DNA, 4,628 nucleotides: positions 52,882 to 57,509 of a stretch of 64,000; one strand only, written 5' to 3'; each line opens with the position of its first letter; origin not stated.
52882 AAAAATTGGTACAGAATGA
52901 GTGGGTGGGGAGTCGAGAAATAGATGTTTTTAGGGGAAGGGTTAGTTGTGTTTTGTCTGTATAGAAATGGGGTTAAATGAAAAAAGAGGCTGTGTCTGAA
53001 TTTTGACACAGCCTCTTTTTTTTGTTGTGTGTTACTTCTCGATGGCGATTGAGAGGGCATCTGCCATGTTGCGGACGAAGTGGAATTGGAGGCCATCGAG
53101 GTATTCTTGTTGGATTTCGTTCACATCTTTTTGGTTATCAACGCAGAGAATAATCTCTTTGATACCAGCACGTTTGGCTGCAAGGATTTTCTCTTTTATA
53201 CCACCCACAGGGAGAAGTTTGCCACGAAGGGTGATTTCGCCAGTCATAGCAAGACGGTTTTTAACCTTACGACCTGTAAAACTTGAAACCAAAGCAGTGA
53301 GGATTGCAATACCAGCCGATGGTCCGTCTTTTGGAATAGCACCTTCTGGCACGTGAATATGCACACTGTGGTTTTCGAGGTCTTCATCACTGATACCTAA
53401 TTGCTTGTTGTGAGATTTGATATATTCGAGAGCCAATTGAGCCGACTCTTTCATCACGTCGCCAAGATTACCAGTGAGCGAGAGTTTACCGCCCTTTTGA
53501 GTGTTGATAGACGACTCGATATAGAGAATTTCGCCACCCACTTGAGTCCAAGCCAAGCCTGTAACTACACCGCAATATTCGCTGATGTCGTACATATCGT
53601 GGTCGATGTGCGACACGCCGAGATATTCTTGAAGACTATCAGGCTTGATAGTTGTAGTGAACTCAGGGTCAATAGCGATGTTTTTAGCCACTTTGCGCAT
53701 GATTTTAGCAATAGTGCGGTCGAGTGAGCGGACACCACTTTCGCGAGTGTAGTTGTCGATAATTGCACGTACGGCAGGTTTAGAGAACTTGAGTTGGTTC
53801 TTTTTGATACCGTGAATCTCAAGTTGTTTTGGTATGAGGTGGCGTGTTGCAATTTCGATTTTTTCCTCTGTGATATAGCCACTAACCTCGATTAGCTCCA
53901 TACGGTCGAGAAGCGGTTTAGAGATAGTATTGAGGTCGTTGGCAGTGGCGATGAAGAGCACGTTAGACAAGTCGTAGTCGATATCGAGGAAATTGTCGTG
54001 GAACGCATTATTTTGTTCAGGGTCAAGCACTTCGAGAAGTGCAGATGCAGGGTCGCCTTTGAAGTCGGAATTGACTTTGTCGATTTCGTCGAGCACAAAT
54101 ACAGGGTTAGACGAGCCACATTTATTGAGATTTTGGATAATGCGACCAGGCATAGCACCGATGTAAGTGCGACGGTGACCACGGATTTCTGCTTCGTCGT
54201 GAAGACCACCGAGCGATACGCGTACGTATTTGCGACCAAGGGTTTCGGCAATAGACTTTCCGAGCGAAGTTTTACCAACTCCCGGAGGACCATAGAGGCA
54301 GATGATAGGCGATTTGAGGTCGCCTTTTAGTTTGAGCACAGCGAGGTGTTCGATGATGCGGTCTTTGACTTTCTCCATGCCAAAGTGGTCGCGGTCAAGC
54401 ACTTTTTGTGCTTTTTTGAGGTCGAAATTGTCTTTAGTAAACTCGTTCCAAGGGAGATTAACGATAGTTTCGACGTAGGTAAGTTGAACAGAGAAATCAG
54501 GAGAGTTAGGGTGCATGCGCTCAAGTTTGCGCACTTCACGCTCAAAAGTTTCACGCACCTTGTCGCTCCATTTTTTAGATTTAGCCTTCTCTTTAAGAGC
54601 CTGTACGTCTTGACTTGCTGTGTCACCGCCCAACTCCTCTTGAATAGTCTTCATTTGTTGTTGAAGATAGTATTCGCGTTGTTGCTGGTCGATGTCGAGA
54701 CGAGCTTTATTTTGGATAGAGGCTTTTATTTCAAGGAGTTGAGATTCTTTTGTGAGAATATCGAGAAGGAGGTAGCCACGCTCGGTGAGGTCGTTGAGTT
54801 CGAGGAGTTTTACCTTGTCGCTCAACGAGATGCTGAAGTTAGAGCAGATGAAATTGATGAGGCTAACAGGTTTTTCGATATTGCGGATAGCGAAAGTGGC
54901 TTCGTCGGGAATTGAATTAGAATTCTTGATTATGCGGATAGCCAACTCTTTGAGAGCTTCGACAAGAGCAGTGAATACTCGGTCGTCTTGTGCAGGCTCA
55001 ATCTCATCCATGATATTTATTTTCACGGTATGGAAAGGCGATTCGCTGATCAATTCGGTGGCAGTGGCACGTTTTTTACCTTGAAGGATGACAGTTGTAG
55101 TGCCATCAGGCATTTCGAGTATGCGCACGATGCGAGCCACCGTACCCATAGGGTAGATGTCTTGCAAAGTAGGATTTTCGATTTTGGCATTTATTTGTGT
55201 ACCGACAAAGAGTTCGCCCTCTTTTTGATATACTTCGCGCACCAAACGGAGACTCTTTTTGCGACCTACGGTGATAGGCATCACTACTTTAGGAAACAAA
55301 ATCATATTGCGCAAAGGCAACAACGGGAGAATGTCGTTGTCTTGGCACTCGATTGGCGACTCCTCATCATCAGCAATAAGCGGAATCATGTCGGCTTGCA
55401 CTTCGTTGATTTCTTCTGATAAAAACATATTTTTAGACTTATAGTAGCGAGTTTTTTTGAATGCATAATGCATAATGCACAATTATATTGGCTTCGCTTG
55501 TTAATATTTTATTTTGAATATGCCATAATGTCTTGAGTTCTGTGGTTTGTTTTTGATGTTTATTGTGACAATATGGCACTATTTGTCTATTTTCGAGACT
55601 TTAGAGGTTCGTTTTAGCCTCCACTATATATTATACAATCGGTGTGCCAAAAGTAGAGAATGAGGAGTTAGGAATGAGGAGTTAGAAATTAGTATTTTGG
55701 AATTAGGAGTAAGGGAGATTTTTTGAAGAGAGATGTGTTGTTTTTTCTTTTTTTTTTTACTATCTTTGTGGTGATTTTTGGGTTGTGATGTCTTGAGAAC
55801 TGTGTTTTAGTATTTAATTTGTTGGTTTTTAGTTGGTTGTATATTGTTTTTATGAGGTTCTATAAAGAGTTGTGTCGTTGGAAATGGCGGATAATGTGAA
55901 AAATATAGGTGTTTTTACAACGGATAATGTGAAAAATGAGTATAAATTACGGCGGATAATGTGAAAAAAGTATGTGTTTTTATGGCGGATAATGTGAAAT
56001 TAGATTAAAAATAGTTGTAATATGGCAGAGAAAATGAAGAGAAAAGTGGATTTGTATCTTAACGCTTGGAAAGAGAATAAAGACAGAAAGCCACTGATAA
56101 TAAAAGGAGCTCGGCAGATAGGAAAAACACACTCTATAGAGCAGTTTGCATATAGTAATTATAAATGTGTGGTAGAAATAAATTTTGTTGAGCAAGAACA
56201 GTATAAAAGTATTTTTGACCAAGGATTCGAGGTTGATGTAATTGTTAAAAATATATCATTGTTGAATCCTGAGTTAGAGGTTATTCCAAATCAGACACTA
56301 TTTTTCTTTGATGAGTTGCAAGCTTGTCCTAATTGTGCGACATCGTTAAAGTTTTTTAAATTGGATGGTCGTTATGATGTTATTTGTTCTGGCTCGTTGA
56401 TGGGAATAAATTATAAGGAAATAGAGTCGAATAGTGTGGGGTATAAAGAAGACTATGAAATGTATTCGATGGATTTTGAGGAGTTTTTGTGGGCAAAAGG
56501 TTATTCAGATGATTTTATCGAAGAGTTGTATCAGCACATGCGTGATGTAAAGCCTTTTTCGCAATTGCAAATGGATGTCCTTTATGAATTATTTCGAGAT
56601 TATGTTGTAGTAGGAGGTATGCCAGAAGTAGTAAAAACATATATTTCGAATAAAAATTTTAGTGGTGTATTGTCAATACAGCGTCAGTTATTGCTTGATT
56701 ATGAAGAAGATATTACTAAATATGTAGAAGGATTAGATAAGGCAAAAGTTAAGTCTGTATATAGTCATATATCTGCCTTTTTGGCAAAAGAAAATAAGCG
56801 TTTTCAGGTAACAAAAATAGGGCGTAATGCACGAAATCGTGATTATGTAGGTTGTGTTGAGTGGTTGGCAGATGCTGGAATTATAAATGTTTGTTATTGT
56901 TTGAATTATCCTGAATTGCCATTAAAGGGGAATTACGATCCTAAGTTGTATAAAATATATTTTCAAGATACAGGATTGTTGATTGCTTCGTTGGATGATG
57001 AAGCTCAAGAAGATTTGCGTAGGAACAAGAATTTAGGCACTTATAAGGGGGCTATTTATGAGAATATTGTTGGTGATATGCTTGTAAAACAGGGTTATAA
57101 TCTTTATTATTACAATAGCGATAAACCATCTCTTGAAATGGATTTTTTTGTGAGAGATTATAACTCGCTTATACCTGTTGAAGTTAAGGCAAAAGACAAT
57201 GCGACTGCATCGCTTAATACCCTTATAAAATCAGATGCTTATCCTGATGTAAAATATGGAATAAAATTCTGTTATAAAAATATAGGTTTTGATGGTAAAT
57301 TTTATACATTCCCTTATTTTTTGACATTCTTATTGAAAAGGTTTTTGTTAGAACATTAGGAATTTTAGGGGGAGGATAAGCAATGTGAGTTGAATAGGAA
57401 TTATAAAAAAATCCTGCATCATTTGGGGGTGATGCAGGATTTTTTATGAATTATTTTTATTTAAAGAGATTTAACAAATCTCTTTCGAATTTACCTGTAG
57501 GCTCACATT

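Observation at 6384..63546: Intergenic DNA is built almost entirely from phase-locked tandem heptanucleotide arrays of at least eight families (STRR-like architecture in a Bacteroidota genome)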

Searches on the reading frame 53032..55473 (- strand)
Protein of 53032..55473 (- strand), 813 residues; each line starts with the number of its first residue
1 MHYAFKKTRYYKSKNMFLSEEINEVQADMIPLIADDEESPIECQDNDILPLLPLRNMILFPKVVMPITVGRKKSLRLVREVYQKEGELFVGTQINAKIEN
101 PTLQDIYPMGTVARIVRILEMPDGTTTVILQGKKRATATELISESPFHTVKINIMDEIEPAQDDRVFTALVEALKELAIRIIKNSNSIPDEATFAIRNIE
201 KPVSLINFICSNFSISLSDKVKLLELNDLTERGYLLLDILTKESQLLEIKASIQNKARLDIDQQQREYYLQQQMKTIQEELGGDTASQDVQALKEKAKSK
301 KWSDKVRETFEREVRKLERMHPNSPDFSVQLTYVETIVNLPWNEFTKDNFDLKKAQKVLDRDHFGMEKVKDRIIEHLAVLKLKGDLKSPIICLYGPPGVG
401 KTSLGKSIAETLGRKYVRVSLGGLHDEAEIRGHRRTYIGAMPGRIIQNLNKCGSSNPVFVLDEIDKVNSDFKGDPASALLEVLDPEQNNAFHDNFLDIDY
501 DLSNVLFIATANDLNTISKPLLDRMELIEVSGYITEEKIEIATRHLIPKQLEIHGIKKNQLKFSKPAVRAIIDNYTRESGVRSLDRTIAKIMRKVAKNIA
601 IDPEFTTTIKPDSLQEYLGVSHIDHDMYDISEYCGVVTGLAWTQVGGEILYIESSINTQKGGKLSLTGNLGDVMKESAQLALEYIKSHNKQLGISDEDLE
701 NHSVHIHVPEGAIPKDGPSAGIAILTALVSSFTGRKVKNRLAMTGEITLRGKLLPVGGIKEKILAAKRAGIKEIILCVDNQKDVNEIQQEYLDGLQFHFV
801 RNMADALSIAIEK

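Call 76: search_protein_families(library=pfam, proteins=[window:53032-55473:-])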
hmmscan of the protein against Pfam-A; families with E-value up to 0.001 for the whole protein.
window:53032-55473:- (813 aa): 13 families
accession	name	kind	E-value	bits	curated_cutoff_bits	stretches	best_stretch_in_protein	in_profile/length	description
PF05362.19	Lon_C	-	3.8e-80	268.7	21.1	1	609-812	2-204/205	Lon protease (S16) C-terminal proteolytic domain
PF02190.22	LON_substr_bdg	-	1.4e-47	162.6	28.7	1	49-242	2-200/200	ATP-dependent protease La (LON) substrate-binding domain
PF00004.35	AAA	-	1.6e-25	90.5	21.2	1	391-528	1-126/131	ATPase family associated with various cellular activities (AAA)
PF22667.2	Lon_lid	-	5.6e-21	74.4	27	1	554-602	3-51/57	Lon protease AAA+ ATPase lid domain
PF07728.20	AAA_5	-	6.9e-11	42.8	22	1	391-525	2-139/139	AAA domain (dynein-related subfamily)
PF13541.12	ChlI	-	1e-09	38.7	27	1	659-780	7-121/121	Subunit ChlI of Mg-chelatase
PF13401.12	AAA_22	-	4.3e-06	27.5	27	1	390-472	7-97/130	AAA domain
PF13191.12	AAA_16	-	0.0001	23.3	32.6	1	388-423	24-59/167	AAA ATPase domain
PF07726.17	AAA_3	-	0.0003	21.1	27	0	392-484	3-87/131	ATPase family associated with various cellular activities (AAA)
PF08298.17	AAA_PrkA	-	0.0003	20.4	25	1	356-414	54-111/358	PrkA AAA domain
PF05496.18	RuvB_N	-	0.00047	20.4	27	0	362-419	8-64/159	Holliday junction DNA helicase RuvB P-loop domain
PF13173.12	AAA_14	-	0.00062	20.2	27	0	388-468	2-75/129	AAA domain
PF07724.20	AAA_2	-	0.00068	20.2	27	0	391-512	6-124/166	AAA domain (Cdc48 subfamily)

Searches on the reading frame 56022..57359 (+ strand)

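Call 76: search_protein_families(library=pfam, proteins=[window:56022-57359:+])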
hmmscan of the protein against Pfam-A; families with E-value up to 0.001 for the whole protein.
window:56022-57359:+ (445 aa): 3 families
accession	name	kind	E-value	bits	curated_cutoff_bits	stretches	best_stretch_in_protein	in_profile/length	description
PF13635.12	DUF4143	-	4.6e-31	108.2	28.1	1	228-390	1-159/160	Domain of unknown function (DUF4143)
PF13173.12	AAA_14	-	3e-23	82.7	27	1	22-156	2-129/129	AAA domain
PF02021.23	UPF0102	-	0.00033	21.4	23.6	0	346-395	1-46/80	Uncharacterised protein family UPF0102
